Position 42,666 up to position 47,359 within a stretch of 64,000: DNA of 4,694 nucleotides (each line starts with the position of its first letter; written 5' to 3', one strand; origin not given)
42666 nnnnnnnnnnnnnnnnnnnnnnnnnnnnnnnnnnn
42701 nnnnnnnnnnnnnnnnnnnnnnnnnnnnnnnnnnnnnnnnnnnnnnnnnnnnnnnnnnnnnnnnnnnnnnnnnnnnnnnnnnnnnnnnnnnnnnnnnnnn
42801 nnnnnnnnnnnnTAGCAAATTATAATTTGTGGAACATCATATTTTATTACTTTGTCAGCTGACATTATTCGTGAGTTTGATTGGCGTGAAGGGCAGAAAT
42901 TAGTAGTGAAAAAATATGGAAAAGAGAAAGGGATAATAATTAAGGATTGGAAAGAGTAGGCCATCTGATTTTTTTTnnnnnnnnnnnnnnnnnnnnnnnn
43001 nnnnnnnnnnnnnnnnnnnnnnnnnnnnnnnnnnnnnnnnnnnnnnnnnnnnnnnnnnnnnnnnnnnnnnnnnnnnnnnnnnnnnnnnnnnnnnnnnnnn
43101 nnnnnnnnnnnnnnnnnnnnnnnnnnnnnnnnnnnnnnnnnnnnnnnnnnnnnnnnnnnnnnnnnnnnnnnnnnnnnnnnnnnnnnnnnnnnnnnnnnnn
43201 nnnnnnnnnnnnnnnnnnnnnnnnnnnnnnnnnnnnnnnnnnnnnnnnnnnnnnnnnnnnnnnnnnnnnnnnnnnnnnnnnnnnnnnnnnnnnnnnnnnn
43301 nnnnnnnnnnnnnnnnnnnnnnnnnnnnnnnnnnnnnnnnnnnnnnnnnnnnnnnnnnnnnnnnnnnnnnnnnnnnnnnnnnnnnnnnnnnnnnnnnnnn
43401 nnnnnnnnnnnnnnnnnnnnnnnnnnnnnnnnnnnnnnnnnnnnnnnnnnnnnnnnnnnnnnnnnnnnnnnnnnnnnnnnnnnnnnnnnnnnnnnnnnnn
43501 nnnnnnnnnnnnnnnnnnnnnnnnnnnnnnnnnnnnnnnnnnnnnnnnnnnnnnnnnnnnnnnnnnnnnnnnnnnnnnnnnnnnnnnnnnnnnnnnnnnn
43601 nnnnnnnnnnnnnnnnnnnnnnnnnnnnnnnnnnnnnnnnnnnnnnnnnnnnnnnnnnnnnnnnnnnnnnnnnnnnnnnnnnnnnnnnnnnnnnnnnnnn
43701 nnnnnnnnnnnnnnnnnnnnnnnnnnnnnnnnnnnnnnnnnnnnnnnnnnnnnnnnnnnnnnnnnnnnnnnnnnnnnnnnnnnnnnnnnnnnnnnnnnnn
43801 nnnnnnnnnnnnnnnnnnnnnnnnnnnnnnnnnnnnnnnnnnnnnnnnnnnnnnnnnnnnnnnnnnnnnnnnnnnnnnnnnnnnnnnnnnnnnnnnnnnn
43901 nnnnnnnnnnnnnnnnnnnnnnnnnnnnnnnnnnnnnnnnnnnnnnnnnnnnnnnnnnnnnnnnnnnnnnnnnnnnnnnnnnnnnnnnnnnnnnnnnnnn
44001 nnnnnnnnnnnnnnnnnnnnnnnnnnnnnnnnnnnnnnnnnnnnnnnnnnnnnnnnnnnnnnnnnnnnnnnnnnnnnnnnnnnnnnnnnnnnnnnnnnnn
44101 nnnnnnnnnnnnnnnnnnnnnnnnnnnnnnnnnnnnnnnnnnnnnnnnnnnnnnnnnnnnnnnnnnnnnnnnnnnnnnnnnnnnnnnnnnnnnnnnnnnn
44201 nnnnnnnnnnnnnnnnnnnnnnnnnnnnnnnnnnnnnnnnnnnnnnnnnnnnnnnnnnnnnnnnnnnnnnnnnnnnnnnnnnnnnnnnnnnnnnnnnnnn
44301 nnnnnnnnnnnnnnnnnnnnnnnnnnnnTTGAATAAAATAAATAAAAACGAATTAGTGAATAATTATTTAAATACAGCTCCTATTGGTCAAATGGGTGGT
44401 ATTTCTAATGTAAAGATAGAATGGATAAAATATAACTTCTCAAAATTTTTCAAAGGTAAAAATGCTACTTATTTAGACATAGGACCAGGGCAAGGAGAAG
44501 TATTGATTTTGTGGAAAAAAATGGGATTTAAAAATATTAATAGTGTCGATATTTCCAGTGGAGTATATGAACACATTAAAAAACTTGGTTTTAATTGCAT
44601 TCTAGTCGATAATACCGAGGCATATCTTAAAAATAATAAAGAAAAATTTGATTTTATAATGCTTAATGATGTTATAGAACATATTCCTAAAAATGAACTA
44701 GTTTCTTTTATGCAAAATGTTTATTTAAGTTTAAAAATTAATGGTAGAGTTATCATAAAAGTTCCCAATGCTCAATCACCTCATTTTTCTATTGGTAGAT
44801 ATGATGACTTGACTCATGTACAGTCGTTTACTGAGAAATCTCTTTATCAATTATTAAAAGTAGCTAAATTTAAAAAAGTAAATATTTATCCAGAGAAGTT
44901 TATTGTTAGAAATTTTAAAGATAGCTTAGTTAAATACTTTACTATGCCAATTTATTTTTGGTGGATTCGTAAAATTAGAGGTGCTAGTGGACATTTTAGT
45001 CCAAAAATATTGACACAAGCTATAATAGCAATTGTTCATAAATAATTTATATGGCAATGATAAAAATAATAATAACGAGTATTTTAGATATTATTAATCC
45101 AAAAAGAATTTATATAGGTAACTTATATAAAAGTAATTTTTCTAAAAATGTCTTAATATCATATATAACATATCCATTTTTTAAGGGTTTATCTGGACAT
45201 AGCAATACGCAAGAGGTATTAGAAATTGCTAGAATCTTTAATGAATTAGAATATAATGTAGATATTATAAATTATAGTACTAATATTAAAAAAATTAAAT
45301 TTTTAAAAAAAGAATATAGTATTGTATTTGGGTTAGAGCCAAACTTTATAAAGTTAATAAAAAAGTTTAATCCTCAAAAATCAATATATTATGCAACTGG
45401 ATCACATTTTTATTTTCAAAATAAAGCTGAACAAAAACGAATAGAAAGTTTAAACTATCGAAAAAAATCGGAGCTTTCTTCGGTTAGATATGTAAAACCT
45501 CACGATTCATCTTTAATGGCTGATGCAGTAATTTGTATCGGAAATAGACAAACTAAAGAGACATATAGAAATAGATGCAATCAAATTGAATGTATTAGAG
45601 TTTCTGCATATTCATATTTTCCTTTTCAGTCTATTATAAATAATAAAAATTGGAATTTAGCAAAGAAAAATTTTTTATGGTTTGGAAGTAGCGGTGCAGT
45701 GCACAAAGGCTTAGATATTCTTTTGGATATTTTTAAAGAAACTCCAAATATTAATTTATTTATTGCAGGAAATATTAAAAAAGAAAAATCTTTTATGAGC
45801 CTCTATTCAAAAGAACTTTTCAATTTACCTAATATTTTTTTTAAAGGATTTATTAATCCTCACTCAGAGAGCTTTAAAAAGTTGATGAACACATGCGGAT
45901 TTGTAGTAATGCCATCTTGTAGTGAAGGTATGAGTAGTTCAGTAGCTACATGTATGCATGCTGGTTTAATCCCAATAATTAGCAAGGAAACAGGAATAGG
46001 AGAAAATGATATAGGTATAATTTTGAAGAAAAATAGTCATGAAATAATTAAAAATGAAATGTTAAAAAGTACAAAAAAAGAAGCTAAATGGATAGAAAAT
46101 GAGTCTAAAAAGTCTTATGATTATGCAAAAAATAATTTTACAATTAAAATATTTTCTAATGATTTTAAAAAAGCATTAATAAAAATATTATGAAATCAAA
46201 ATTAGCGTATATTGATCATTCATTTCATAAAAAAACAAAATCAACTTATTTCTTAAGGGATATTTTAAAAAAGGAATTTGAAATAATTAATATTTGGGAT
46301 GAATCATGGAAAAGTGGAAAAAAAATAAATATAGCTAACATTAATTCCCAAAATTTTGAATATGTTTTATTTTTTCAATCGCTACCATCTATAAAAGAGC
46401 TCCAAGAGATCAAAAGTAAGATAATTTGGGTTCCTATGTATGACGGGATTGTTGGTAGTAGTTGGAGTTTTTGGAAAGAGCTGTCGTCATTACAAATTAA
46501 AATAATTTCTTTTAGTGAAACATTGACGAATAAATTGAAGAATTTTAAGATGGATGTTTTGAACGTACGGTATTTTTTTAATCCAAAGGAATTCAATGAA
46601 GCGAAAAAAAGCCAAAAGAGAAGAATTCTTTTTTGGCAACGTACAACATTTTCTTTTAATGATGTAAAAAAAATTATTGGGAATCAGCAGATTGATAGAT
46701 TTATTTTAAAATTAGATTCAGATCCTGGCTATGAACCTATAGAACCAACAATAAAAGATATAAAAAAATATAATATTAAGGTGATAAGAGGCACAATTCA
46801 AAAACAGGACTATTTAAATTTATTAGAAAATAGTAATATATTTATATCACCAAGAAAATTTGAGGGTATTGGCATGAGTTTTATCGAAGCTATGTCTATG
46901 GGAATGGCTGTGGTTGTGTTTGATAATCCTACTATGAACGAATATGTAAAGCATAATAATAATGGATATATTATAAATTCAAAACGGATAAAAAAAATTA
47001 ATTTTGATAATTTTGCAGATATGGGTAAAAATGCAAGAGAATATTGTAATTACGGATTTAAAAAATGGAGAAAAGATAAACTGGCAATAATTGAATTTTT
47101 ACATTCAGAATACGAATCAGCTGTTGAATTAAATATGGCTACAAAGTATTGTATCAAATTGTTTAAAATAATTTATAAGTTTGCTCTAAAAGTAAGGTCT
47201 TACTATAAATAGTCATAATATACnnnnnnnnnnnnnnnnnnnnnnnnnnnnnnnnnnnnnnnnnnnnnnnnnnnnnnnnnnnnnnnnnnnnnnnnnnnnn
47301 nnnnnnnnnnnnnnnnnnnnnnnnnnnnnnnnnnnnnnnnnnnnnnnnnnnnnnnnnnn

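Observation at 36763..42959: AbrB-like mini-regulator present as one full gene and two decayed copies; near-identical 54-nt direct repeats flank gmd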

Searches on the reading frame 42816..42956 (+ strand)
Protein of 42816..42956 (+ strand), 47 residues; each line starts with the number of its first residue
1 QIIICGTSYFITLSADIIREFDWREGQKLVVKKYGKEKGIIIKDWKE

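Call 5: search_protein_families(library=pfam, proteins=[window:42816-42956:+], max_evalue=0.1)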
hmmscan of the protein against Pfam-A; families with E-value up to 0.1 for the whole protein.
window:42816-42956:+ (47 aa): 1 family
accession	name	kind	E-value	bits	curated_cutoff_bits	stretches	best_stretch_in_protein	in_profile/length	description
PF04014.23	MazE_antitoxin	-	0.01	16.2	24.7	1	8-43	7-41/48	Antidote-toxin recognition MazE, bacterial antitoxin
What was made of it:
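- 42816..42959 (+): Pseudo-abrB3: 5'-truncated copy (homology from 42831, codon 20) abutting the gmd stop; includes the downstream repeat arm 42905-42958. Pfam 16.2 bits, below GA (call 5).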

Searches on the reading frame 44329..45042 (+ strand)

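Call 5: search_protein_families(library=pfam, proteins=[window:44329-45042:+], max_evalue=0.1)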
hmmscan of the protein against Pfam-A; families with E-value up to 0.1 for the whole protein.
window:44329-45042:+ (238 aa): 9 families
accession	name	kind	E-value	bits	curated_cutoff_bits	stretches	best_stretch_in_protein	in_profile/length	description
PF13489.12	Methyltransf_23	-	2e-16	60.6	27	1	40-184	16-162/164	Methyltransferase domain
PF08241.18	Methyltransf_11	-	2.3e-09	38.2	21.2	1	49-143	1-95/95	Methyltransferase domain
PF13649.12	Methyltransf_25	-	6.5e-08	33.6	27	1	49-139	2-97/97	Methyltransferase domain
PF08242.18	Methyltransf_12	-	9.4e-08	33.1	30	1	49-141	1-98/98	Methyltransferase domain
PF13847.12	Methyltransf_31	-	1.4e-07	31.7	27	1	44-153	3-119/145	Methyltransferase domain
PF05891.18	Methyltransf_PK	-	4.2e-06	26.9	27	1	42-182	53-195/218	AdoMet dependent proline di-methyltransferase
PF05219.18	DREV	-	4.1e-05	23.3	26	1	44-145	94-188/265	DREV methyltransferase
PF02353.26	CMAS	-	0.00075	19.3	27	1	45-149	63-170/273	Mycolic acid cyclopropane synthetase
PF07021.18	MetW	-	0.0024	18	21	1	47-148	16-112/193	Methionine biosynthesis protein MetW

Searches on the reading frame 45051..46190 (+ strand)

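Call 5: search_protein_families(library=pfam, proteins=[window:45051-46190:+], max_evalue=0.1)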
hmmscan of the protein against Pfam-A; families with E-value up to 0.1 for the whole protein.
window:45051-46190:+ (380 aa): 3 families
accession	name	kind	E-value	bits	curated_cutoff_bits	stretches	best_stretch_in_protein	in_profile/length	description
PF00534.26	Glycos_transf_1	-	1.4e-13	51.1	26.4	1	204-351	13-169/172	Glycosyl transferases group 1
PF13692.12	Glyco_trans_1_4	-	1.3e-09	38.9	27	1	206-332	2-131/142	Glycosyl transferases group 1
PF20706.3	GT4-conflict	-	0.0032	16.9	26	1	156-350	146-350/385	Family 4 Glycosyltransferase in conflict systems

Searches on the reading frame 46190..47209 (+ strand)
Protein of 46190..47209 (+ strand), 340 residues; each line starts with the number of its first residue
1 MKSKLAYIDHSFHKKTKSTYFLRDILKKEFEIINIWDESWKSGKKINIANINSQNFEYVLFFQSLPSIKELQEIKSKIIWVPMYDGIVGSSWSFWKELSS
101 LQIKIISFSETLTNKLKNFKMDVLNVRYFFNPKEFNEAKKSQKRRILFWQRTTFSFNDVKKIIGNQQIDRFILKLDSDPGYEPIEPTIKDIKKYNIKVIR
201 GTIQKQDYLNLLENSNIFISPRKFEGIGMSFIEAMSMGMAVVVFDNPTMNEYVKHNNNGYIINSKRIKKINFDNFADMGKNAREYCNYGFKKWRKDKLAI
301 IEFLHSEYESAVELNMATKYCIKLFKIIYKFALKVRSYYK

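Call 53: search_protein_families(library=pfam, proteins=[window:46190-47209:+], max_evalue=0.001)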
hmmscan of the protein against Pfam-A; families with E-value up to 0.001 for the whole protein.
window:46190-47209:+ (340 aa): 2 families
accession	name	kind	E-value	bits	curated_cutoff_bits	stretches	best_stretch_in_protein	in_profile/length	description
PF00534.26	Glycos_transf_1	-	1.3e-14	54.5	26.4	1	201-270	79-148/172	Glycosyl transferases group 1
PF13692.12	Glyco_trans_1_4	-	9e-12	45.9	27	1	199-266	63-128/142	Glycosyl transferases group 1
